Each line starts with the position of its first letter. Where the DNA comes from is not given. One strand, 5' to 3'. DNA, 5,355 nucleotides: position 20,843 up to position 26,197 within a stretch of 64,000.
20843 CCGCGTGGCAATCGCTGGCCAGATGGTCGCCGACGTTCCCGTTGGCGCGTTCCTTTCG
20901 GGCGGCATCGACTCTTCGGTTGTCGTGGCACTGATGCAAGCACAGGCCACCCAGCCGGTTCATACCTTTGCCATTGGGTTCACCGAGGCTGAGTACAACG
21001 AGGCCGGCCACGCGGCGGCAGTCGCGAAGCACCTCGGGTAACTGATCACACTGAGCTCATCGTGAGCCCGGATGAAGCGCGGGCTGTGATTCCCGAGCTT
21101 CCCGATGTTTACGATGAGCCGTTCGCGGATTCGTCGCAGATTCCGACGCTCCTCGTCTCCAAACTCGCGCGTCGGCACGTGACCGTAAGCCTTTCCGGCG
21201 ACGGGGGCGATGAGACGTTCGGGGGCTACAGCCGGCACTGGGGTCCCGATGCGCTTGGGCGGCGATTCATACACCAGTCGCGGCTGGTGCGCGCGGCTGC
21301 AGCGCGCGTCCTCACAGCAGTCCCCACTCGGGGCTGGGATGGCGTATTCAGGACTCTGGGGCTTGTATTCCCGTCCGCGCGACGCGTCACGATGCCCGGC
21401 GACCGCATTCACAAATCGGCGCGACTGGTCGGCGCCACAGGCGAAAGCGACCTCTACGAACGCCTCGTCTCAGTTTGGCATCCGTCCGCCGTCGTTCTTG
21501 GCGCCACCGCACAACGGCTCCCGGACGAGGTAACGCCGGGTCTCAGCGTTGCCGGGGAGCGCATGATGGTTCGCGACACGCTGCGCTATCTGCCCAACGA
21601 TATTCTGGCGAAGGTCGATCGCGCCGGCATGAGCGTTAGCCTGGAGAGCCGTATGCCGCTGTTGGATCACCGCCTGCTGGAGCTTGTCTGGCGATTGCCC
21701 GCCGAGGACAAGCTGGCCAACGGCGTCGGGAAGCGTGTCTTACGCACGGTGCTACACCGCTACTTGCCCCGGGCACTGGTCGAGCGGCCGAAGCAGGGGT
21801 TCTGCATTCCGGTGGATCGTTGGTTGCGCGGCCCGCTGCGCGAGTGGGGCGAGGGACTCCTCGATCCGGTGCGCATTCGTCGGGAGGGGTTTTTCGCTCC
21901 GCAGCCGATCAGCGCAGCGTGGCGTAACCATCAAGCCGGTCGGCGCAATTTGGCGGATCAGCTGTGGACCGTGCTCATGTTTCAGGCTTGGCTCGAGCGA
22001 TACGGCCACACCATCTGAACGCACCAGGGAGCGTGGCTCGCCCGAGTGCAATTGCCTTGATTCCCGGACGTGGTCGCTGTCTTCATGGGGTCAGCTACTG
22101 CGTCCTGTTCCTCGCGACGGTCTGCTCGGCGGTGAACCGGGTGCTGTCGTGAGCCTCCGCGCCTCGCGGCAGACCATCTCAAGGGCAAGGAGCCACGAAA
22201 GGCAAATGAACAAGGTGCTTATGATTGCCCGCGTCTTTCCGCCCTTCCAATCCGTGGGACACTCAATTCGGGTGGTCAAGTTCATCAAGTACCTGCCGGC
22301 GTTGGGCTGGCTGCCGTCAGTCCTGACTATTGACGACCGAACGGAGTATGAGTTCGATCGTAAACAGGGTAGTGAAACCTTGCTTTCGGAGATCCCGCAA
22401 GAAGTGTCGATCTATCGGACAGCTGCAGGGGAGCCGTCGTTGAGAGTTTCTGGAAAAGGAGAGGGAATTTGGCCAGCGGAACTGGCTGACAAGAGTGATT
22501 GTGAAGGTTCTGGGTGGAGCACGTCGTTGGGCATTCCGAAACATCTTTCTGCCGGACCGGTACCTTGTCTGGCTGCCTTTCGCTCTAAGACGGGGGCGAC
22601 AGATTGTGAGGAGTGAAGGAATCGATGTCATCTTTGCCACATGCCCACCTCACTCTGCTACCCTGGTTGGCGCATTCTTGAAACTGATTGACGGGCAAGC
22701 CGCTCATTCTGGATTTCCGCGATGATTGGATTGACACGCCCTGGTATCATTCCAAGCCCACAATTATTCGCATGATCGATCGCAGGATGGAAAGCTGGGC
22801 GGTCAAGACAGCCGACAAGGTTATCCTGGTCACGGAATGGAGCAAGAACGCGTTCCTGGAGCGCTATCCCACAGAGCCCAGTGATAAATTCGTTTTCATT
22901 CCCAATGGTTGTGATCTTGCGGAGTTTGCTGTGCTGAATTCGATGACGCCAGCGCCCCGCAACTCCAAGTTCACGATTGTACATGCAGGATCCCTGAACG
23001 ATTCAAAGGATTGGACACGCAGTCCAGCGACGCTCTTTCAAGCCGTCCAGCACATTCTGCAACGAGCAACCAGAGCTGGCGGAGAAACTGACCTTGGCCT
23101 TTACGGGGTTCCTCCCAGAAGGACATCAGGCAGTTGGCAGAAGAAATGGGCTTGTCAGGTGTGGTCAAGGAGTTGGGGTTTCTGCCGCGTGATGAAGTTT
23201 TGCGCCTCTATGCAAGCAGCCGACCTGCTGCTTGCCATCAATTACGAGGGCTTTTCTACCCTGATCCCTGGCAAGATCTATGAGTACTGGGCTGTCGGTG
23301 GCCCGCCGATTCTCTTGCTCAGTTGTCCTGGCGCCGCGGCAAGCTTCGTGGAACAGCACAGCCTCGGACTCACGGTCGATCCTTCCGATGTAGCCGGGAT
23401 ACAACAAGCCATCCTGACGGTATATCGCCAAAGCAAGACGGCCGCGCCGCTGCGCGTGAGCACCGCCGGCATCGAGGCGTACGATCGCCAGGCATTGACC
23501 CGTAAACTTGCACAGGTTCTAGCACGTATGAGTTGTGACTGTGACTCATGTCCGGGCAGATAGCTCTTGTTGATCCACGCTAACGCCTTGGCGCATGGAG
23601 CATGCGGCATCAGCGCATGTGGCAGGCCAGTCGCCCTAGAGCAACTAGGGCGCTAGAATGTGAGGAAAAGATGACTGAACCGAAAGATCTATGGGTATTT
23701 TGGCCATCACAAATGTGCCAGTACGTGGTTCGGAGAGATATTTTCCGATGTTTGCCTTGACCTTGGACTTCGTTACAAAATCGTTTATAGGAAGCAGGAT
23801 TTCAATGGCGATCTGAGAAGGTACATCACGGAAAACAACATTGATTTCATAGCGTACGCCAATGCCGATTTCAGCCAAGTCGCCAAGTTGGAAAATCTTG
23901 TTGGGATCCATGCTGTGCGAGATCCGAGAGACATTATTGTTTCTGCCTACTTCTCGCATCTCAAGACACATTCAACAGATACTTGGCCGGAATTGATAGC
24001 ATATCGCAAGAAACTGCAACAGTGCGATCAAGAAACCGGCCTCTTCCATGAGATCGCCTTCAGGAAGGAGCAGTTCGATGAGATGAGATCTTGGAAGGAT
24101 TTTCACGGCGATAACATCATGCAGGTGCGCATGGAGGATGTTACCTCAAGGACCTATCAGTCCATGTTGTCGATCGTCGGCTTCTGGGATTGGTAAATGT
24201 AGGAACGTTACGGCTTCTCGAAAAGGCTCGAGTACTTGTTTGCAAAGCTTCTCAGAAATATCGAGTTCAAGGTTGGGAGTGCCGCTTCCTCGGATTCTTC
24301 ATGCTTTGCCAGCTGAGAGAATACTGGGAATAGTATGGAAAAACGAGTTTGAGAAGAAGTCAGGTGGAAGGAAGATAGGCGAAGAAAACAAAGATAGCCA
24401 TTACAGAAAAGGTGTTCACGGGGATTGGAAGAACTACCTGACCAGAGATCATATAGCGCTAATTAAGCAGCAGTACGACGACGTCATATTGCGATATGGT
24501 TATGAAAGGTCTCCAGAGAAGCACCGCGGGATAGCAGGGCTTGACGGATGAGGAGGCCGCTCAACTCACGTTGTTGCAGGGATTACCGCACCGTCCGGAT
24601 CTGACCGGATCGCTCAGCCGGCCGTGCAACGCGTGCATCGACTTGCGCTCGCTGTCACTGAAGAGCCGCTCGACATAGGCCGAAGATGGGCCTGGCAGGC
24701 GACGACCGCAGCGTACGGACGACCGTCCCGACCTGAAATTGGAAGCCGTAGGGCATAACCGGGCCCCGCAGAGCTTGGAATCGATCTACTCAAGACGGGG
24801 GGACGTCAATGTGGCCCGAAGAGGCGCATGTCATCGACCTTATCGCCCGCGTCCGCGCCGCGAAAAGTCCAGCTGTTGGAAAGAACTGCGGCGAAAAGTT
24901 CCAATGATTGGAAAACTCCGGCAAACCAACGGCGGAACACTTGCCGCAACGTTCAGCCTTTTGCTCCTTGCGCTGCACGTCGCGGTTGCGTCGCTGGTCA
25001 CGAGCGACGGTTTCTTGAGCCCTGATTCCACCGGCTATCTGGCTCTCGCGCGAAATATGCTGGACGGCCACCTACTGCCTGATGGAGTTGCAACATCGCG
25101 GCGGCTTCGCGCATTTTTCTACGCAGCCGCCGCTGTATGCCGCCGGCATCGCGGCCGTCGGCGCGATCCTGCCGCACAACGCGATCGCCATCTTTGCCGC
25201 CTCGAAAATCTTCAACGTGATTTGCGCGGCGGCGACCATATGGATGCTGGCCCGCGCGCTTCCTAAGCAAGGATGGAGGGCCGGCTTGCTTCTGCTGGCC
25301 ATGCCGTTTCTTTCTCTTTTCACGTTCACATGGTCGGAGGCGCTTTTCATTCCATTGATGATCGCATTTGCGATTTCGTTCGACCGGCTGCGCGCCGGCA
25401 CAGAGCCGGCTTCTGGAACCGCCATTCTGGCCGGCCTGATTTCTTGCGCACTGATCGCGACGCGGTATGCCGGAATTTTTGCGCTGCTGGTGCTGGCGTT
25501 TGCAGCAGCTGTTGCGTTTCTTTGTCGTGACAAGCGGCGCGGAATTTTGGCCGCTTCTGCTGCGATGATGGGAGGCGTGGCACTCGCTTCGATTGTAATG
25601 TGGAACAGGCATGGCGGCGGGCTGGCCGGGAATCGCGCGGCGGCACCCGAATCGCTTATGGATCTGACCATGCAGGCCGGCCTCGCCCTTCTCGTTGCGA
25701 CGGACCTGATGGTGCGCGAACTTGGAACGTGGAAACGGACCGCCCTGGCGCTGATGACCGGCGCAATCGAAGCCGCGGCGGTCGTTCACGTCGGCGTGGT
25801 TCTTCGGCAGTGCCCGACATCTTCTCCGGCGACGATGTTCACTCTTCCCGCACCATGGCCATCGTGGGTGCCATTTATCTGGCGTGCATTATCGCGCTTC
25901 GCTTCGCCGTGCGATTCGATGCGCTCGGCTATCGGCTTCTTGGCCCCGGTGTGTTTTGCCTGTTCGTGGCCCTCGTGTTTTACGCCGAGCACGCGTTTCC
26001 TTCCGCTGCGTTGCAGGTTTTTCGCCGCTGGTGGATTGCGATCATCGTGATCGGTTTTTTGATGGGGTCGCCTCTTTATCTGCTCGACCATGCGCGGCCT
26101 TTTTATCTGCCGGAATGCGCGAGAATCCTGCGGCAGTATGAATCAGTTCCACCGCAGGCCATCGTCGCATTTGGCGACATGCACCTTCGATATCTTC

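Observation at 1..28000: About 25 frame disruptions, all confined to the first ~28 kb (EPS island plus beta-helix gene)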

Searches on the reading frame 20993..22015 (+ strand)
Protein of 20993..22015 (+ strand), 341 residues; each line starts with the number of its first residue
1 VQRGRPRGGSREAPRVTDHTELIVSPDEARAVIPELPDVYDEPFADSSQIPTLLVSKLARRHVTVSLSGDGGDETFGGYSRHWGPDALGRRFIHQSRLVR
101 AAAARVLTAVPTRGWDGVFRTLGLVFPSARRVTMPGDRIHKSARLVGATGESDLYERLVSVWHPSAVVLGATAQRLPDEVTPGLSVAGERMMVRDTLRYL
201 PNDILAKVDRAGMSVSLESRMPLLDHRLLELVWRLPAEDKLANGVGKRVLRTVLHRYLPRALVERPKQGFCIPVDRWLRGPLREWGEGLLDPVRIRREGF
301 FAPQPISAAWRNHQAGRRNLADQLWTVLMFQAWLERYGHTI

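Call 7: search_protein_families(library=pfam, proteins=[window:20993-22015:+], max_evalue=0.01)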
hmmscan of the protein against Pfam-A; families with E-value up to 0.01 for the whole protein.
window:20993-22015:+ (341 aa): 1 family
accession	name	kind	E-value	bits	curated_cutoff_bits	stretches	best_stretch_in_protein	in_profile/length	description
PF00733.27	Asn_synthase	-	6.9e-75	253.3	21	1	17-335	72-354/354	Asparagine synthase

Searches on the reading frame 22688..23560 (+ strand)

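Call 7: search_protein_families(library=pfam, proteins=[window:22688-23560:+], max_evalue=0.01)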
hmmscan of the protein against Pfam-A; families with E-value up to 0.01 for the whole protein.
window:22688-23560:+ (291 aa): 3 families
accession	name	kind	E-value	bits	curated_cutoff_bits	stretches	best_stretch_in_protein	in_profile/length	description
PF13439.12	Glyco_transf_4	-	4.2e-06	27.3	28.5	1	20-78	112-169/170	Glycosyltransferase Family 4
PF13692.12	Glyco_trans_1_4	-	8.1e-05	23.4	27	1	95-247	2-141/142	Glycosyl transferases group 1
PF13579.12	Glyco_trans_4_4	-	0.00052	20.8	29.7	1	3-74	94-158/158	Glycosyl transferase 4-like domain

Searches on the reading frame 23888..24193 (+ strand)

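Call 7: search_protein_families(library=pfam, proteins=[window:23888-24193:+], max_evalue=0.01)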
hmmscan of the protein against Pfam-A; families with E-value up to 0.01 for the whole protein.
window:23888-24193:+ (102 aa): 2 families
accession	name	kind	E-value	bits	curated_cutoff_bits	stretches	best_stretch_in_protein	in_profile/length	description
PF00685.33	Sulfotransfer_1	-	0.00039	20.3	22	1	7-100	94-179/255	Sulfotransferase domain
PF13469.12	Sulfotransfer_3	-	0.0058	17.3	27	1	7-99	128-209/216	Sulfotransferase family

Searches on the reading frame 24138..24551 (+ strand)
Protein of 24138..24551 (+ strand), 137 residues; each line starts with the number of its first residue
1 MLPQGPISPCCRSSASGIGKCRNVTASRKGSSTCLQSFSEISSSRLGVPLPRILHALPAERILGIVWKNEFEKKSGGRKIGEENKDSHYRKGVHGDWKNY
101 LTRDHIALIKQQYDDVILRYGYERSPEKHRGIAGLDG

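Call 7: search_protein_families(library=pfam, proteins=[window:24138-24548:+], max_evalue=0.01)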
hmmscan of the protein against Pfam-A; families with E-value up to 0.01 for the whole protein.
window:24138-24548:+ (137 aa): 1 family
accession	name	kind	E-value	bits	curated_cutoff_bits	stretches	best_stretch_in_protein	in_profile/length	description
PF00685.33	Sulfotransfer_1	-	0.00023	21.1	22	1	69-114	203-248/255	Sulfotransferase domain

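Call 26: find_encoding_contigs(protein=window:24138-24551:+, flank=10000, max_places=10)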
Protein window:24138-24551:+ (137 aa): no gene with exactly this product is on record in the collection.

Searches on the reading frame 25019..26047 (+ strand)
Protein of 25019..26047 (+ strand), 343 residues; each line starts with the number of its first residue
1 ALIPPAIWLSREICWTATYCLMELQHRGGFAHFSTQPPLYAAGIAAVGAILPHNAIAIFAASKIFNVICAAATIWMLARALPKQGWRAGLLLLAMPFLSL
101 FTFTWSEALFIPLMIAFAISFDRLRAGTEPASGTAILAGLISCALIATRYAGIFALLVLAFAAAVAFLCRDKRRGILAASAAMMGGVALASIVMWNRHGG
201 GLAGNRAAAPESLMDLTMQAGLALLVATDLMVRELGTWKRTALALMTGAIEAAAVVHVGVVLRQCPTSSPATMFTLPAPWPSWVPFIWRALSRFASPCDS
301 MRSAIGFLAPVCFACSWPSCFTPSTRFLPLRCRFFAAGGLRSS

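Call 8: search_protein_families(library=pfam, proteins=[window:25019-26047:+], max_evalue=0.01)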
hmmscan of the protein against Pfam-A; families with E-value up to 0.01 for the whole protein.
window:25019-26047:+ (343 aa): 1 family
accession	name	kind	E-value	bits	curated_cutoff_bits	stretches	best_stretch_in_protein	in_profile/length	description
PF09913.15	DUF2142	-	8.5e-05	21.9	30.1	1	23-215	86-274/395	Predicted membrane protein (DUF2142)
